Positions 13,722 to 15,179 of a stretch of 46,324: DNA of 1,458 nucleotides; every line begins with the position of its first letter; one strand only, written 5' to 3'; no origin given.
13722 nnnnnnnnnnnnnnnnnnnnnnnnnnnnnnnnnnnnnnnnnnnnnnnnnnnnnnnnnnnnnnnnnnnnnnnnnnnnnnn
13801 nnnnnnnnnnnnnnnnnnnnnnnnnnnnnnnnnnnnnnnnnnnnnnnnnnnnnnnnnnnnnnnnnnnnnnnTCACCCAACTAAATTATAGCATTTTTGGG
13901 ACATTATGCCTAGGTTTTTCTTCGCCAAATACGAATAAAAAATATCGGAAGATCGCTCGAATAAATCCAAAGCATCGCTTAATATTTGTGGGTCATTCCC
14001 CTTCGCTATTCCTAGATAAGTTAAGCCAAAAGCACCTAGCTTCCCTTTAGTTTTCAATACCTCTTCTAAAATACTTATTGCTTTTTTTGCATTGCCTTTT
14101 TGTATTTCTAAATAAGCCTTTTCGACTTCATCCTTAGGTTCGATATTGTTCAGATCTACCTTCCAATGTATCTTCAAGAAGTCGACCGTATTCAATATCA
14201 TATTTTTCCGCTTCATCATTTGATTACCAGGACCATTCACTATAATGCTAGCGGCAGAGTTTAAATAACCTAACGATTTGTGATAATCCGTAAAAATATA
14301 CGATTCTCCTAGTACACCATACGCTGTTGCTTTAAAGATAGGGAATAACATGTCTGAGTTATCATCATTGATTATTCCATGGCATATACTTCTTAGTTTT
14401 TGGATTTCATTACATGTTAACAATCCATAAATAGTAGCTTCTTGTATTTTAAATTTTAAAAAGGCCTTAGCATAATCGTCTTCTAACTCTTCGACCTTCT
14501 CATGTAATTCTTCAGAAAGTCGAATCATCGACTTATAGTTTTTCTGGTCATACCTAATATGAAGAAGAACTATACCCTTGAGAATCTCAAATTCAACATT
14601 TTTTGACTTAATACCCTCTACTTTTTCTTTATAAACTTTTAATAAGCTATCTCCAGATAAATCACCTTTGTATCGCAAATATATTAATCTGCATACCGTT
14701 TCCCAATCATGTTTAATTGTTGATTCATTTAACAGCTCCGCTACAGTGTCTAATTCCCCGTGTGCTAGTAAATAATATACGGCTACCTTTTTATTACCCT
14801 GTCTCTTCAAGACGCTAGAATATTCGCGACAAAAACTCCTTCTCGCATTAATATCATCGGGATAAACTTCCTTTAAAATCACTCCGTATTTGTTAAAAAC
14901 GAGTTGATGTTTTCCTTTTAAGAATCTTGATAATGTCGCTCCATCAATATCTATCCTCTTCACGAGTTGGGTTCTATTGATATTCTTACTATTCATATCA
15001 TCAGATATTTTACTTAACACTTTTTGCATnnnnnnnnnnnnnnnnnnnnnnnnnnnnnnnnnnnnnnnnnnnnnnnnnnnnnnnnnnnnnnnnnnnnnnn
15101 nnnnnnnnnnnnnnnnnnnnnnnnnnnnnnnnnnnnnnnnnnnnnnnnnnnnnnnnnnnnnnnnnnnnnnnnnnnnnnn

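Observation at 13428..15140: Arbitrium-like peptide communication module (HTH-TPR receptor, secreted pro-peptide, downstream small ORF) next to the cI/cro switch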

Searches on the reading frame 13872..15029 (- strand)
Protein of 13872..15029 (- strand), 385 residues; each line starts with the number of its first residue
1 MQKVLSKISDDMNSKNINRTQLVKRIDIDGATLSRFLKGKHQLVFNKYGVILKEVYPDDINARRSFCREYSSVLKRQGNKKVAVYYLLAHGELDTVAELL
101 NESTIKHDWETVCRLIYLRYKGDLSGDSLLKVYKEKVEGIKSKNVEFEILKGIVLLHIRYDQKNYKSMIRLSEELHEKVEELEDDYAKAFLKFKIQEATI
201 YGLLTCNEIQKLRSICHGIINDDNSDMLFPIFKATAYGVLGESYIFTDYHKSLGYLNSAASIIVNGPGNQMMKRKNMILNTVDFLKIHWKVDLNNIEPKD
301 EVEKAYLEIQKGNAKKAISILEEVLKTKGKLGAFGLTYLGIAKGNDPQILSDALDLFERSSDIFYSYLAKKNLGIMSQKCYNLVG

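Call 3: search_protein_families(library=pfam, proteins=[window:13872-15029:-], max_evalue=1)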
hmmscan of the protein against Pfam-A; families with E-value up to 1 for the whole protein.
window:13872-15029:- (385 aa): 4 families
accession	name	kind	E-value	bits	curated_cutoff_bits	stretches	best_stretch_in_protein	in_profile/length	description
PF22871.2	AimR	-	2.7e-35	122.4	26.7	1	68-372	6-306/309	AimR transcriptional regulator-like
PF13443.12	HTH_26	-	0.00082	20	22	1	12-40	6-34/63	Cro/C1-type HTH DNA-binding domain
PF13428.12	TPR_14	-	0.11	13.7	23.5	0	305-327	8-30/44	Tetratricopeptide repeat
PF15821.10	DUF4709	-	0.21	12.4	27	1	129-188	32-89/110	Domain of unknown function (DUF4709)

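Call 4: search_protein_families(library=phrogs, proteins=[window:13872-15029:-], max_evalue=0.1)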
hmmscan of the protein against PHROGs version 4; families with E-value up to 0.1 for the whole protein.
window:13872-15029:- (385 aa): 5 families
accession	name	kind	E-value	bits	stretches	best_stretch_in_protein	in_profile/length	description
phrog_1728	-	transcription regulation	1.9e-95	321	1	1-378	1-378/380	transcriptional regulator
phrog_22795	-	unknown function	0.00011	23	1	118-236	45-157/229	-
phrog_4583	-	transcription regulation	0.016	16.2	1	3-41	10-48/81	transcriptional repressor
phrog_34939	-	unknown function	0.018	15.7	1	6-42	12-48/280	-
phrog_296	-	integration and excision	0.035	13.8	1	2-41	226-265/626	DNA transposition protein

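Call 7: search_solved_structures(query=window:13872-15029:-, max_evalue=1, show_alignments=2)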
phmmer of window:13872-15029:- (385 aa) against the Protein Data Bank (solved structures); distinct sequences matched with E-value up to 1: 4.
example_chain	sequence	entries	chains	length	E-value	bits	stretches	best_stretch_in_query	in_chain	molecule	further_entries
1iw0_A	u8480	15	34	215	0.35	13.4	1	111-179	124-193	Heme oxygenase | heme oxygenase (biliverdin-producing)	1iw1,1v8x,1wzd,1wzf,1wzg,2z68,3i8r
9fw4_A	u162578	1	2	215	0.35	13.4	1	111-179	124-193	heme oxygenase (biliverdin-producing)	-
7vlj_A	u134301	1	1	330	0.39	13.2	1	76-139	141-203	Serine protease inhibitor, putative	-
2oq2_A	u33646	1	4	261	0.73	12.3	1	182-310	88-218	Phosphoadenosine phosphosulfate reductase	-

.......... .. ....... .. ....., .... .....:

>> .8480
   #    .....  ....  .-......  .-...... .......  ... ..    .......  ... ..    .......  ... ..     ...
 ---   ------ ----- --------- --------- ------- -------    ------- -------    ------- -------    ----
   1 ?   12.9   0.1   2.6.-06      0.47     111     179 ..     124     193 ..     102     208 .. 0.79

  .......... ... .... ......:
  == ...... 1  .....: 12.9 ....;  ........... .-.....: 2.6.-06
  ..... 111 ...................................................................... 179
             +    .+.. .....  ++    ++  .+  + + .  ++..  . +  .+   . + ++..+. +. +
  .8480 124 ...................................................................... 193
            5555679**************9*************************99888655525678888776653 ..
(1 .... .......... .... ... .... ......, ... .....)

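Call 15: find_homologous_proteins(query=window:13872-15029:-)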
Query window:13872-15029:- (385 aa): 34 proteins with E <= 0.001 among 4231 candidates.
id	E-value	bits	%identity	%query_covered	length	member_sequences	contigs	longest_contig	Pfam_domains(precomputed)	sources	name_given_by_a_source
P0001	4.6e-243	824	97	100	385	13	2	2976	PF22871.3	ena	-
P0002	1.3e-237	806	94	100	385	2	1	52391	PF22871.3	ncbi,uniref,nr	ncbi:AimR family lysis-lysogeny pheromone receptor [Bacillus thuringiensis]|uniref:AimR family lysis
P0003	5.4e-235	797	92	100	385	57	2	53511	PF22871.3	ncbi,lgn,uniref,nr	ncbi:AimR family lysis-lysogeny pheromone receptor [Bacillus sp. FSL W8-0519]|uniref:AimR family lys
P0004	1.4e-234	796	94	100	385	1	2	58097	PF22871.3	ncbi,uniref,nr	ncbi:AimR family lysis-lysogeny pheromone receptor [Bacillus toyonensis]|uniref:AimR family lysis-ly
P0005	1.6e-234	796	94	100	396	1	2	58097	PF22871.3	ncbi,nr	ncbi:hypothetical protein COL81_26825 [Bacillus toyonensis]|nr:hypothetical protein COO13_11855 [Bac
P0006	7.7e-234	794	93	100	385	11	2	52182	PF22871.3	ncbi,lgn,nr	ncbi:AimR family lysis-lysogeny pheromone receptor [Bacillus cereus]|nr:hypothetical protein [Bacill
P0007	5.4e-233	791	92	100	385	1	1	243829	PF22871.3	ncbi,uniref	ncbi:AimR family lysis-lysogeny pheromone receptor [Bacillus cereus]|uniref:AimR family lysis-lysoge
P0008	5.3e-232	788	91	100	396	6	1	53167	PF22871.3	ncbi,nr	ncbi:hypothetical protein COE33_09440 [Bacillus anthracis]|nr:hypothetical protein COE33_09440 [Baci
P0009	1.6e-230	783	91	100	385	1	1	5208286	PF22871.3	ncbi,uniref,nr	ncbi:hypothetical protein EXW38_02420 [Bacillus mycoides]|uniref:AimR family lysis-lysogeny pheromon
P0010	5.3e-230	781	92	100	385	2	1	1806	PF22871.3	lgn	-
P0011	4.8e-229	778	91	100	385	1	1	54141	PF22871.3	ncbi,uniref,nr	ncbi:AimR family lysis-lysogeny pheromone receptor [Bacillus mycoides]|uniref:AimR family lysis-lyso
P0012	6.9e-229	777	91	100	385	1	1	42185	PF22871.3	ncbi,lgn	ncbi:TPA: AimR family lysis-lysogeny pheromone receptor [Bacillus cereus]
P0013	1.7e-228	776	91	100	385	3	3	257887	PF22871.3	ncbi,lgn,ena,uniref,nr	ncbi:AimR family lysis-lysogeny pheromone receptor [Bacillus paranthracis]|uniref:AimR family lysis-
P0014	1.2e-176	606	69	100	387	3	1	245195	PF22871.3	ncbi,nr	ncbi:hypothetical protein EKA14_19725 [Bacillus mycoides]|nr:hypothetical protein EKA14_19725 [Bacil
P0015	2.3e-175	601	71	100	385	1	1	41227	PF22871.3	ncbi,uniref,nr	ncbi:AimR family lysis-lysogeny pheromone receptor [Bacillus sp. BP-3]|uniref:AimR family lysis-lyso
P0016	7.3e-167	573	66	100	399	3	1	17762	PF22871.3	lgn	-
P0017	2.5e-165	568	66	100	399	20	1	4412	PF22871.3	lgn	-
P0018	3.6e-160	551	64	100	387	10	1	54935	PF22871.3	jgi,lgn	jgi:hypothetical protein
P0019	5.0e-157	541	64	100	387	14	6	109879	PF22871.3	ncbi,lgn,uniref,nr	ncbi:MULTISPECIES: AimR family lysis-lysogeny pheromone receptor [Bacillus cereus group]|uniref:AimR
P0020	1.5e-153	530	63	100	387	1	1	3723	PF22871.3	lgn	-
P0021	6.9e-152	524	61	100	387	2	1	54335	PF22871.3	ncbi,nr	ncbi:TPA: hypothetical protein SUB30_004834 [Bacillus pseudomycoides]|nr:hypothetical protein [Bacil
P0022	8.3e-152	524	61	100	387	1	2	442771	PF22871.3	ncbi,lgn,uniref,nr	ncbi:hypothetical protein BAMA_12390 [Bacillus manliponensis]|uniref:Prophage helix-turn-helix prote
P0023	4.5e-151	521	63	100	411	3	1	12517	PF22871.3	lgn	-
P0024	8.8e-149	514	62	100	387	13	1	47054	PF22871.3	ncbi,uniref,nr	ncbi:AimR family lysis-lysogeny pheromone receptor [Bacillus thuringiensis]|uniref:AimR family lysis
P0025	1.0e-137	477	57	100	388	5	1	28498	PF22871.3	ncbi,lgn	ncbi:TPA: AimR family lysis-lysogeny pheromone receptor [Bacillus cereus]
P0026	3.1e-82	295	42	98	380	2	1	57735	PF22871.3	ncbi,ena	-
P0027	3.4e-82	295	43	98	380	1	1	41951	PF22871.3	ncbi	ncbi:UNVERIFIED_ORG: tetratricopeptide (TPR) repeat protein [Bacillus proteolyticus]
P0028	4.4e-82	294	42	98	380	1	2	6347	PF22871.3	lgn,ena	-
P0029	4.5e-82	294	42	98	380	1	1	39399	PF22871.3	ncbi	ncbi:AimR family lysis-lysogeny pheromone receptor [Bacillus cereus]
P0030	6.0e-82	294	42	98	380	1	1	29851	PF22871.3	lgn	-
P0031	9.0e-82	293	42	98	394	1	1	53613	PF22871.3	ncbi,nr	ncbi:TPA: hypothetical protein QCP64_005342 [Bacillus cereus]|nr:hypothetical protein [Bacillus cere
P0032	1.0e-81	293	42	98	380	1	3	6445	PF22871.3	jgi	-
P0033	1.0e-81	293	42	98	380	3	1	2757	PF22871.3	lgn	-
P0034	4.1e-81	291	41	98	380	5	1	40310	PF22871.3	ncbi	ncbi:AimR family lysis-lysogeny pheromone receptor [Bacillus cereus]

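Call 16: search_dna_similar(query=window:13872-15029:-, collection=phages, mode=protein, max_rows=40)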
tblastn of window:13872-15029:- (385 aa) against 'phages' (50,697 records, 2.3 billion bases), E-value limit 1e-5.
Records with a match: 30; places in all: 30; records where one place covers at least 80% of the query: 29.
Best place of each record, by identity: <60% 30.
By first word of the organism name: Bacillus 30.
By host as written in the record: Bacillus cereus 7; Bacillus thuringiensis 4; Bacillus thuringiensis serovar tenebrionis strain YBT-1765 2; Bacillus thuringiensis subsp. Kurstaki 2; Bacillus thuringiensis VKM B-83 2; Bacillus anthracis 2; Bacillus thuringiensis BGSC 4AJ1 2; Bacillus thuringiensis var. israelensis ATCC 35646 2; and 7 more.
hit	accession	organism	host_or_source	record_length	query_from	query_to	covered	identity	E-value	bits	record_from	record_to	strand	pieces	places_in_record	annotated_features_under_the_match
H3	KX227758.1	Bacillus phage PfNC7401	Bacillus cereus NC7401/2455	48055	1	373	97%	30.1%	2e-40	158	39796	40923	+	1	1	helix-turn-helix protein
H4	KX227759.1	Bacillus phage PfIS075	Bacillus cereus IS075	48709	1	373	97%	30.1%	2e-40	158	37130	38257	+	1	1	helix-turn-helix protein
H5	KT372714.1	Bacillus phage vB_BtS_BMBtp16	Bacillus thuringiensis YBT-1518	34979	1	385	100%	28.3%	5e-21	100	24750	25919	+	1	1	DNA-binding protein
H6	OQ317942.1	Bacillus phage 0105phi7-2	Bacillus thuringiensis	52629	1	382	99%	27.5%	6e-30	127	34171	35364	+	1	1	AimR-like quorum sensing transcription regulator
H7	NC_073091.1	Bacillus phage 0105phi7-2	Bacillus thuringiensis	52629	1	382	99%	27.5%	6e-30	127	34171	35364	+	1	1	AimR-like quorum sensing transcription regulator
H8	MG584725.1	Bacillus phage BVE2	Bacillus cereus N1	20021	5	373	96%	28.4%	8e-28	121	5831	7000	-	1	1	hypothetical protein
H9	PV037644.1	Bacillus phage vB_BcM_CUBc25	Bacillus cereus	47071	1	365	95%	28.0%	7e-23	106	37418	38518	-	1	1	AimR family lysis-lysogeny pheromone receptor | hypothetical protein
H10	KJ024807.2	Bacillus phage vB_BtS_BMBtp3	Bacillus thuringiensis serovar ...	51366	1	374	97%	27.2%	9e-24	109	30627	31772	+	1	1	hypothetical protein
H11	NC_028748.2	Bacillus phage vB_BtS_BMBtp3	Bacillus thuringiensis serovar ...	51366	1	374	97%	27.2%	9e-24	109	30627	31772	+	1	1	transcriptional regulator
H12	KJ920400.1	Bacillus phage Waukesha92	Bacillus thuringiensis subsp. Kurstaki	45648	1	374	97%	27.1%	4e-24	110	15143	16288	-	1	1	hypothetical protein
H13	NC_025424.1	Bacillus phage Waukesha92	Bacillus thuringiensis subsp. Kurstaki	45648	1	374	97%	27.1%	4e-24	110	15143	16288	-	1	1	transcriptional regulator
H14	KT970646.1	Bacillus phage phiS58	Bacillus cereus S58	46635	1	374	97%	27.1%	4e-24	110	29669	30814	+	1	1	DNA-binding helix-turn-helix protein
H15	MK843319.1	Bacillus phage vB_BthS-TP21T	-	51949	1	374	97%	27.1%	4e-24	110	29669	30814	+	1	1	DNA-binding helix-turn-helix protein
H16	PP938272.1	Bacillus phage PHBA67-T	Bacillus cereus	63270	1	373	97%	26.9%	3e-23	107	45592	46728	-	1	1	hypothetical protein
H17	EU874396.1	Bacillus phage IEBH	Bacillus thuringiensis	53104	1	373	97%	26.6%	5e-29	124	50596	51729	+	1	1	helix-turn-helix protein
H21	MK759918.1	Bacillus phage vB_BtS_B83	Bacillus thuringiensis VKM B-83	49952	4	371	96%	26.7%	3e-29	125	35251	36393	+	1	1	XRE-family transcriptional regulator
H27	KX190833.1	Bacillus phage vB_BtS_BMBtp14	Bacillus thuringiensis BGSC 4AJ1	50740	4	373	96%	24.5%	6e-20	98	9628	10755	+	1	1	DNA-binding protein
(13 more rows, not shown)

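Call 18: search_protein_families(library=ncbifam, proteins=[window:13872-15029:-], max_evalue=0.1)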
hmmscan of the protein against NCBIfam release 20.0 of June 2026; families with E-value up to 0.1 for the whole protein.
window:13872-15029:- (385 aa): 1 family
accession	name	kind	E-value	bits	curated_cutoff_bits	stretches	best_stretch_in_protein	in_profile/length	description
NF038310.1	lysogeny_AimR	equivalog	2e-91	306.8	70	1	8-373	1-365/365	AimR family lysis-lysogeny pheromone receptor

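Call 19: find_related_loci(query=A1, collection=genome_contigs, flank=4000)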
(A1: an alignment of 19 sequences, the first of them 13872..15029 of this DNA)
Query A1 (385 aa) in genome_contigs; peptide patterns used: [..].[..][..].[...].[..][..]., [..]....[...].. (x = any residue, [..] = any of these).
106 stretches matched a pattern; 3 encode a relative of the query (tblastn E <= 1e-3); 3 distinct loci.
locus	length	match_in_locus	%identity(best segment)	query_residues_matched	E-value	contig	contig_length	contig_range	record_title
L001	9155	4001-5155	92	1-385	0e+0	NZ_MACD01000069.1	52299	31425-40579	Bacillus pacificus strain EB422 contig69, whole genome shotgun sequence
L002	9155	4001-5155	71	1-385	0e+0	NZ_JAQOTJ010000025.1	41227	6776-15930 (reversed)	Bacillus sp. BP-3 st12-3_scaffold25, whole genome shotgun sequence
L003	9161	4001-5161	60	1-385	5e-161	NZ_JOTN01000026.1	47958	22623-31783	Bacillus manliponensis strain JCM 15802 contig26, whole genome shotgun sequence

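Call 20: find_related_loci(query=A1, collection=viral_contigs, flank=4000)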
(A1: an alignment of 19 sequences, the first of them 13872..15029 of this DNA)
Query A1 (385 aa) in viral_contigs; peptide patterns used: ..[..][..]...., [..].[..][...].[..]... (x = any residue, [..] = any of these).
52 stretches matched a pattern; 29 encode a relative of the query (tblastn E <= 1e-3); 29 distinct loci.
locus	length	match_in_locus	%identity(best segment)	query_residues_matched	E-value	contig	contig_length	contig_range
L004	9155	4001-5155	99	1-385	0e+0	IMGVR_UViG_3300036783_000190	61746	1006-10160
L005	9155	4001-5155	94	1-385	0e+0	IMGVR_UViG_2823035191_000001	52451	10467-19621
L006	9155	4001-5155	92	1-385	0e+0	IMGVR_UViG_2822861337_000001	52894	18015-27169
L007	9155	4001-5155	93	1-385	0e+0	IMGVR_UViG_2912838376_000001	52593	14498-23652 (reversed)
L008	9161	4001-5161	67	1-385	3e-175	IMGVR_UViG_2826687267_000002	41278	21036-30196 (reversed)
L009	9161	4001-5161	66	1-385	2e-173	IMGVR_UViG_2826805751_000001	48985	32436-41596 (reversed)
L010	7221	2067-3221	92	1-385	0e+0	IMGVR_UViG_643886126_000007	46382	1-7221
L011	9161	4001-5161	66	1-385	4e-171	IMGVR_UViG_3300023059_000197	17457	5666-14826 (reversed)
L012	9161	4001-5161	65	1-385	2e-170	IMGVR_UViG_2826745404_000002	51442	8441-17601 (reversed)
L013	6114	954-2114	65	1-385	4e-171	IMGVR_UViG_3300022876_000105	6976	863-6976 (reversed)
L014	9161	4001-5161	64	1-385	5e-169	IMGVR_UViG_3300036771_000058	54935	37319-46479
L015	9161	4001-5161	65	1-385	8e-168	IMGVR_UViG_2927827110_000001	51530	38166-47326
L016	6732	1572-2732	60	1-385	4e-160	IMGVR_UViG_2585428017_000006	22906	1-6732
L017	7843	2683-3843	62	1-385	2e-159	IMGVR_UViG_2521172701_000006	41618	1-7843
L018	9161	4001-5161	62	1-385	9e-158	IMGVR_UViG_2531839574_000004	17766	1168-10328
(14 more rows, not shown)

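Call 35: search_solved_structures(query=A1, max_evalue=0.01)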
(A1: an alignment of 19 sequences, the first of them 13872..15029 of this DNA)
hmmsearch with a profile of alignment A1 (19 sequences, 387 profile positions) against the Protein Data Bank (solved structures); distinct sequences matched with E-value up to 0.01: 0.

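Call 47: get_annotated_region(hit=H3, flank=2500)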
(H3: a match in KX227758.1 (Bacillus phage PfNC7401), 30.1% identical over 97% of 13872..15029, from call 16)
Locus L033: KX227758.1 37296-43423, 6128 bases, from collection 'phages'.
description: Bacillus phage PfNC7401, complete genome.
organism: Bacillus phage PfNC7401 (NCBI taxid 1868601)
taxonomy: Viruses; Duplodnaviria; Heunggongvirae; Uroviricota; Caudoviricetes; Cecivirus
host: Bacillus cereus NC7401/2455; source: -; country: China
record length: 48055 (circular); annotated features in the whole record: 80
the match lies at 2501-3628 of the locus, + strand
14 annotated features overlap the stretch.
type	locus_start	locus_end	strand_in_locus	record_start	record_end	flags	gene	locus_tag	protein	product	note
CDS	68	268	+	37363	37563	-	-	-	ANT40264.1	hypothetical protein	-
CDS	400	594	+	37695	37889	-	-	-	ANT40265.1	permease protein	transporter, permease protein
CDS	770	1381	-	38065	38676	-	-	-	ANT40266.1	hypothetical protein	-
CDS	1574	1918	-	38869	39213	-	-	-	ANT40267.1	prorepressor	-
CDS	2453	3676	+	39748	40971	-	-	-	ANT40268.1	helix-turn-helix protein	-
CDS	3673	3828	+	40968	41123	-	-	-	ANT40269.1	hypothetical protein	-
CDS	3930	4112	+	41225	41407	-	-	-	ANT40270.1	hypothetical protein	-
CDS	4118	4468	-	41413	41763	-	-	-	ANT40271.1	transcriptional regulator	-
CDS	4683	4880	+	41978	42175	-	-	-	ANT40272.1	helix-turn-helix domain protein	-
CDS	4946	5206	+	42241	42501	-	-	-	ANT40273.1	hypothetical protein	-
CDS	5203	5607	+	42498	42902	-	-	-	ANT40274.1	antirepressor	-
CDS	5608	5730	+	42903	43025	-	-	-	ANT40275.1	hypothetical protein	-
CDS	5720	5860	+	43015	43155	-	-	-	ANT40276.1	hypothetical protein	-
CDS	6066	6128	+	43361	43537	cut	-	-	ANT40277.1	hypothetical protein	-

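Call 48: get_annotated_region(hit=H21, flank=2500)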
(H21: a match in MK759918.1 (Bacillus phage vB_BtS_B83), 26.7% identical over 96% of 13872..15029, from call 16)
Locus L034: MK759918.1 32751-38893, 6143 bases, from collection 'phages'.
description: Bacillus phage vB_BtS_B83, complete genome.
organism: Bacillus phage vB_BtS_B83 (NCBI taxid 2565501)
taxonomy: Viruses; Duplodnaviria; Heunggongvirae; Uroviricota; Caudoviricetes; Skryabinvirinae; Pushchinovirus; Pushchinovirus B83
host: Bacillus thuringiensis VKM B-83; source: -; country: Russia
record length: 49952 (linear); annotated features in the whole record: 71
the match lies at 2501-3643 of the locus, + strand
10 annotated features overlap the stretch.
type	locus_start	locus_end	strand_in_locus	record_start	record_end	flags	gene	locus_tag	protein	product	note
CDS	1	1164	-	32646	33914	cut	-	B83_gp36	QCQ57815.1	RepA-like replication initiator protein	-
CDS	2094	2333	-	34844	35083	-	-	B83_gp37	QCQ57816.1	XRE-family transcriptional regulator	-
CDS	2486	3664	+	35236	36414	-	-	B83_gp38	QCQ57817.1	XRE-family transcriptional regulator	-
CDS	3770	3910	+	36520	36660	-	-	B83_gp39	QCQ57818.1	hypothetical protein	-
CDS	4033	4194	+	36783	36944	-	-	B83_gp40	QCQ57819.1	hypothetical protein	-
CDS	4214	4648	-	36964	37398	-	-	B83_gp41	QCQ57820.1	XRE-family transcriptional regulator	-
CDS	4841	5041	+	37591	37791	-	-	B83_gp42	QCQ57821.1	XRE-family transcriptional regulator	-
CDS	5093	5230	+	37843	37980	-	-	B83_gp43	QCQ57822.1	hypothetical protein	-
CDS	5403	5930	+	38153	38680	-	-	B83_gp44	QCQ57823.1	holliday junction resolvase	-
CDS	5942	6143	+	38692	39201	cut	-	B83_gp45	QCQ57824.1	hypothetical protein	-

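Call 49: get_annotated_region(hit=H12, flank=2500)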
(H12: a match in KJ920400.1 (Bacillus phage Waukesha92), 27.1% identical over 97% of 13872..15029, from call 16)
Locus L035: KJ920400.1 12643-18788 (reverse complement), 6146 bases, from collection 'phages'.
description: Bacillus phage Waukesha92, complete genome.
organism: Bacillus phage Waukesha92 (NCBI taxid 1510440)
taxonomy: Viruses; Duplodnaviria; Heunggongvirae; Uroviricota; Caudoviricetes; Waukeshavirus; Waukeshavirus waukesha92
host: Bacillus thuringiensis subsp. Kurstaki; source: -; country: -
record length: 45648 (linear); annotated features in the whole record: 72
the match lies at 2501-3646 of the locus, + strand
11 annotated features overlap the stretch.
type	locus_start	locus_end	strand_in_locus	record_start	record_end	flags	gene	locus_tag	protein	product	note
CDS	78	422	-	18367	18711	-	-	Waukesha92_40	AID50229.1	hypothetical protein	-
CDS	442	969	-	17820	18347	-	-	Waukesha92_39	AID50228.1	hypothetical protein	-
CDS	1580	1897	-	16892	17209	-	-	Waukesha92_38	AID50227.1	transcriptional regulator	-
CDS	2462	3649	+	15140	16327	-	-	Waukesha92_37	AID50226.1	hypothetical protein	-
CDS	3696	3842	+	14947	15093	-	-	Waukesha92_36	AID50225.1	hypothetical protein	-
CDS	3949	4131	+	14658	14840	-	-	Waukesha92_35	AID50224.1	hypothetical protein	-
CDS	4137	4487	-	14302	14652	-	-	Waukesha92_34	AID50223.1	transcriptional regulator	-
CDS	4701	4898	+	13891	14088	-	-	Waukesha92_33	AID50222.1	repressor protein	-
CDS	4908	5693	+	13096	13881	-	-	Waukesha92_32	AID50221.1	putative rha family phage regulatory protein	-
CDS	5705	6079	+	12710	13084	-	-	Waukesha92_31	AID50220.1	hypothetical protein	-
CDS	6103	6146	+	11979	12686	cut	-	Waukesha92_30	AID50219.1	hypothetical protein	-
